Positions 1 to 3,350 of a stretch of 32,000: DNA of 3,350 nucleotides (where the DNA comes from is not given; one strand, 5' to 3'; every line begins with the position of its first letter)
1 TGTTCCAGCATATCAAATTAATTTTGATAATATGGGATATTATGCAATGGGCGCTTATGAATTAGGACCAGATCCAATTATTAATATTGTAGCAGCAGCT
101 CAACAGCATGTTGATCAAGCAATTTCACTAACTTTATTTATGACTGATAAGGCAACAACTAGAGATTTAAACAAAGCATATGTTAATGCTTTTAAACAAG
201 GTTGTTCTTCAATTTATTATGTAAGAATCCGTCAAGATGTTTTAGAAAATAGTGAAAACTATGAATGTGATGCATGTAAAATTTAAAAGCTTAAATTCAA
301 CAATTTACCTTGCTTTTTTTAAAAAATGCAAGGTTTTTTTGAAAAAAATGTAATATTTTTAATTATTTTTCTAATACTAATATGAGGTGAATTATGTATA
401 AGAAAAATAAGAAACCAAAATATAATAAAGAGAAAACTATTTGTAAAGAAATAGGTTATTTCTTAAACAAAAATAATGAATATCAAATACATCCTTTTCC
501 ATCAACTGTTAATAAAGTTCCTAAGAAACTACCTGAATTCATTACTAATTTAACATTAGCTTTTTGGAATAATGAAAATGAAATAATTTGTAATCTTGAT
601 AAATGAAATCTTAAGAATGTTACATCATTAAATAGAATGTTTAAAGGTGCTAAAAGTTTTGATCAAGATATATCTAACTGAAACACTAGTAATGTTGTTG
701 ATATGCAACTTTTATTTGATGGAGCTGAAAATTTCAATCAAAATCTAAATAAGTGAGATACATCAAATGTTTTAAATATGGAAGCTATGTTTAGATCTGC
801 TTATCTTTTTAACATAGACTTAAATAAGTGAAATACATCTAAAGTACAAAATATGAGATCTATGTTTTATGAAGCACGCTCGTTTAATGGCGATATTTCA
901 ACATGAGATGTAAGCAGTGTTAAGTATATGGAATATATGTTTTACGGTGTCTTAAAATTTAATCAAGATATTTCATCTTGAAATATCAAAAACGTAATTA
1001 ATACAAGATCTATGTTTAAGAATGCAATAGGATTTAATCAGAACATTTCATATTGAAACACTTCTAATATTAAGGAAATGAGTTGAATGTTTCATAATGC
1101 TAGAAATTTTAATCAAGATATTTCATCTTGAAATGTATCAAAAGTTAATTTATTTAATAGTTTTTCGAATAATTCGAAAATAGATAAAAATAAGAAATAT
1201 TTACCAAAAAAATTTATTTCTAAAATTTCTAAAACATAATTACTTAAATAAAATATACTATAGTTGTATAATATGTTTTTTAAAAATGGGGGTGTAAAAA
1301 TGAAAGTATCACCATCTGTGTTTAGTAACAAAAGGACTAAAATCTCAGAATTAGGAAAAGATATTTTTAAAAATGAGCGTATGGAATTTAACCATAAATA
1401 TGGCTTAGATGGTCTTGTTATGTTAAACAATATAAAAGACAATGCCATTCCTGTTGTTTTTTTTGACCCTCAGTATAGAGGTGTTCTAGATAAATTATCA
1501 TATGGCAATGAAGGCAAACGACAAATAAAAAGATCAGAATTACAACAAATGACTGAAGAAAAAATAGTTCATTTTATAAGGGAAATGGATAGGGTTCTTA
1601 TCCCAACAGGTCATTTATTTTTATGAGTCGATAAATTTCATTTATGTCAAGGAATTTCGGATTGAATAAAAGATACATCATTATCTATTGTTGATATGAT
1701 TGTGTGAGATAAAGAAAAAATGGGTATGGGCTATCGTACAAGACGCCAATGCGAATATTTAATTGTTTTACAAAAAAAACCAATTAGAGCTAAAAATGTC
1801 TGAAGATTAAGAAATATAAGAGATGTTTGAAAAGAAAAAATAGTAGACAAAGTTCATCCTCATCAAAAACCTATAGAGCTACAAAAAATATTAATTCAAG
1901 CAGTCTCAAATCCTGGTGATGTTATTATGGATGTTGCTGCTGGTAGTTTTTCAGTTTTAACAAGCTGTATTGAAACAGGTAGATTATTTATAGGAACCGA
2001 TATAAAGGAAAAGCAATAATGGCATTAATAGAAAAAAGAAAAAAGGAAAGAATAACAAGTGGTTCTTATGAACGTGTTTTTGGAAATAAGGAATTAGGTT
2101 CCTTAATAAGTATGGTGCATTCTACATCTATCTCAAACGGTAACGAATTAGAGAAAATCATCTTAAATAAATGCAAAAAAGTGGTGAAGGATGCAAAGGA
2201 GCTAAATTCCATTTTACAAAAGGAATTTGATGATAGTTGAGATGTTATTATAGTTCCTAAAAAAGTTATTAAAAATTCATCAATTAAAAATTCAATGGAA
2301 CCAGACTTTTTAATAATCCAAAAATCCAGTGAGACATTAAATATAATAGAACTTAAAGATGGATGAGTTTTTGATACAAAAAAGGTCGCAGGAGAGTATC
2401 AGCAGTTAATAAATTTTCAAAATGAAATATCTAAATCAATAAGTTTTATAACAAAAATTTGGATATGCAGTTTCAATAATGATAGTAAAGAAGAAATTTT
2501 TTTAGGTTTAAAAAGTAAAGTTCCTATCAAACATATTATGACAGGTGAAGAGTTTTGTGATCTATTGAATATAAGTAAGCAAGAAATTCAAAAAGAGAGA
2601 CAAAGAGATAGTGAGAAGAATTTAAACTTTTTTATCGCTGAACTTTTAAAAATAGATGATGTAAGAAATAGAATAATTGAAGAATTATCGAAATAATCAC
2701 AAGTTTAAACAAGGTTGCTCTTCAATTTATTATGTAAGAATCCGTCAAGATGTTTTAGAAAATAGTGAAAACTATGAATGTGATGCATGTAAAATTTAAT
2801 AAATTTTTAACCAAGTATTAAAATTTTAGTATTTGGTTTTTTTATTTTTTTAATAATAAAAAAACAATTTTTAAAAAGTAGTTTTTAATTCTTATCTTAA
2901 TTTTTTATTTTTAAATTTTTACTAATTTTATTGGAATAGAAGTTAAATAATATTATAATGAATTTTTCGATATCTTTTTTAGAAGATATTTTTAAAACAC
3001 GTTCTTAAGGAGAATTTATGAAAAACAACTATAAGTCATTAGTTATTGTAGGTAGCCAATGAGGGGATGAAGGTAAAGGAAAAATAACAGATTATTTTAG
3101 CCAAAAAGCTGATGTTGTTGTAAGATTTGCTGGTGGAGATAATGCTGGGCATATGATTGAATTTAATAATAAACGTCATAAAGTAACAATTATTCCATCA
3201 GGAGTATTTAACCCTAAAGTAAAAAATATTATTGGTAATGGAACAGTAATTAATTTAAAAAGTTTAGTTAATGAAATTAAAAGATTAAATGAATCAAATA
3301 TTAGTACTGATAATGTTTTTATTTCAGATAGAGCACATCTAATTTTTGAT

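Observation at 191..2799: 2.5-kb R-M/DUF285 cassette bracketed by a 96-bp direct duplication of the nrdE 3' end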

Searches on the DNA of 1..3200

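Call 62: search_rna_families(source=window, start=1, end=3200, threshold=evalue, max_evalue=0.1)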
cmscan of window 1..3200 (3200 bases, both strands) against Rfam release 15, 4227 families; matches with E-value up to 0.1: 0.
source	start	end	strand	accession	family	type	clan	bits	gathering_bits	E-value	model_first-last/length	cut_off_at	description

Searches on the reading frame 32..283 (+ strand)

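Call 6: search_protein_families(library=pfam, proteins=[window:32-283:+], max_evalue=0.01)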
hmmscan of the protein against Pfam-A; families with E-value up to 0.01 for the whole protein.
seq(84 aa): 2 families
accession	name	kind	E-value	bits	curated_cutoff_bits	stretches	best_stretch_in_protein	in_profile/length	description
PF02867.20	Ribonuc_red_lgC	-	2e-16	60.2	23.9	1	7-64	466-523/523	Ribonucleotide reductase, barrel domain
PF01042.26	Ribonuc_L-PSP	-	0.0074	16.7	27.3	1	16-57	52-93/121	Endoribonuclease L-PSP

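Call 7: search_protein_families(library=ncbifam, proteins=[window:32-283:+], max_evalue=0.01)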
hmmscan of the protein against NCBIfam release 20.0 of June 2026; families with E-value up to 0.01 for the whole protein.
seq(84 aa): 17 families
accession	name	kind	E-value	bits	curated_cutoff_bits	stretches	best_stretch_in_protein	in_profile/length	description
TIGR04170.1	RNR_1b_NrdE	exception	2e-24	85.9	750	1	4-84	618-698/698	class 1b ribonucleoside-diphosphate reductase subunit alpha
TIGR02506.1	NrdE_NrdA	equivalog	1.3e-17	63.6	341.05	1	8-67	555-616/616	ribonucleoside-diphosphate reductase subunit alpha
NF005483.0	PRK07088.1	equivalog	3.2e-12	45.4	1214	1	4-82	689-762/764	ribonucleoside-diphosphate reductase subunit alpha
TIGR02510.1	NrdE-prime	equivalog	2.2e-11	43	602.25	1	8-83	482-559/560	ribonucleoside-diphosphate reductase subunit alpha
NF009028.0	PRK12364.1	equivalog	3.6e-11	41.8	1377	1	8-82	771-840/842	ribonucleoside-diphosphate reductase subunit alpha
NF006665.0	PRK09209.1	equivalog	1.1e-10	40.5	1057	1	3-82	685-759/761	ribonucleoside-diphosphate reductase subunit alpha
NF006577.0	PRK09102.1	equivalog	2.1e-10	39.5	620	1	8-66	511-569/604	ribonucleoside-diphosphate reductase subunit alpha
NF006279.0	PRK08447.1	equivalog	1.8e-09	36.6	1082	1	4-82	705-788/789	ribonucleoside-diphosphate reductase subunit alpha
TIGR02504.1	NrdJ_Z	equivalog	1.7e-08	33.5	399.95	1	7-61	539-593/606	adenosylcobalamin-dependent ribonucleoside-diphosphate reductase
NF006417.0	PRK08665.1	equivalog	8.8e-08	30.9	961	1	8-62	507-561/759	vitamin B12-dependent ribonucleotide reductase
NF005544.0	PRK07207.1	equivalog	2.7e-07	28.8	965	1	7-67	852-911/965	ribonucleoside-diphosphate reductase subunit alpha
NF005101.0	PRK06539.1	equivalog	5.4e-07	28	988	1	8-67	703-761/822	ribonucleoside-diphosphate reductase subunit alpha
NF005010.0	PRK06406.1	subfamily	3.8e-06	25.4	1125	1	7-65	658-716/771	vitamin B12-dependent ribonucleotide reductase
NF009029.0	PRK12365.1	equivalog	5.9e-06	24.5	1350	1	6-67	934-994/1046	ribonucleoside-diphosphate reductase subunit alpha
NF005736.0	PRK07562.1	equivalog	1.9e-05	22.5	1737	1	15-59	864-908/1222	vitamin B12-dependent ribonucleotide reductase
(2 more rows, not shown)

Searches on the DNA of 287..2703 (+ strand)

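Call 50: search_dna_similar(query=window:287-2703:+, collection=plasmids, mode=distant, max_rows=8)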
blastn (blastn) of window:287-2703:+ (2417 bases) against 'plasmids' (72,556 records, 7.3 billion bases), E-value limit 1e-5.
Records with a match: 7; places in all: 9; records where one place covers at least 80% of the query: 0.
Best place of each record, by identity: 60-80% 7.
By first word of the organism name: Campylobacter 7.
By predicted mobility (MOB-suite, as given by PLSDB): conjugative 6; non-mobilizable 1.
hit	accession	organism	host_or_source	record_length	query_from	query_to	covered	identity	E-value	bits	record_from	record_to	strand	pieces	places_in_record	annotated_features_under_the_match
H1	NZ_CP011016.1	Campylobacter coli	Homo sapiens,feces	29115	1167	2376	26%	70.1%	1e-47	270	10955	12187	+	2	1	hypothetical protein | DNA methyltransferase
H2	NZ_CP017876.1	Campylobacter coli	pork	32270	1167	2376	26%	70.1%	1e-47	270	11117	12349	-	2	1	hypothetical protein | DNA methyltransferase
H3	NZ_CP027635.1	Campylobacter coli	turkey,meat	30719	1167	2376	24%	70.8%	1e-47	261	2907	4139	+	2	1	restriction endonuclease | DNA methyltransferase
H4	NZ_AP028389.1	Campylobacter jejuni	Homo sapiens,feces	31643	1167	2376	24%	70.6%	2e-46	257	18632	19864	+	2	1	restriction endonuclease | DNA methyltransferase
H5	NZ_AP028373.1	Campylobacter coli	Homo sapiens,feces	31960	1167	2376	24%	70.6%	2e-46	257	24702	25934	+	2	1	restriction endonuclease | DNA methyltransferase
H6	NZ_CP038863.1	Campylobacter jejuni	mouse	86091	442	833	16%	67.4%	5e-9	139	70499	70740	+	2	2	BspA family leucine-rich repeat surface protein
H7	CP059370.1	Campylobacter coli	human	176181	314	677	15%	64.4%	2e-6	64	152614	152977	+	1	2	DUF285 domain-containing protein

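Call 51: search_dna_similar(query=window:287-2703:+, collection=phages, mode=distant, max_rows=8)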
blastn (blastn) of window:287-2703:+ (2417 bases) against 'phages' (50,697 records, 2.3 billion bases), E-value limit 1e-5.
No match.
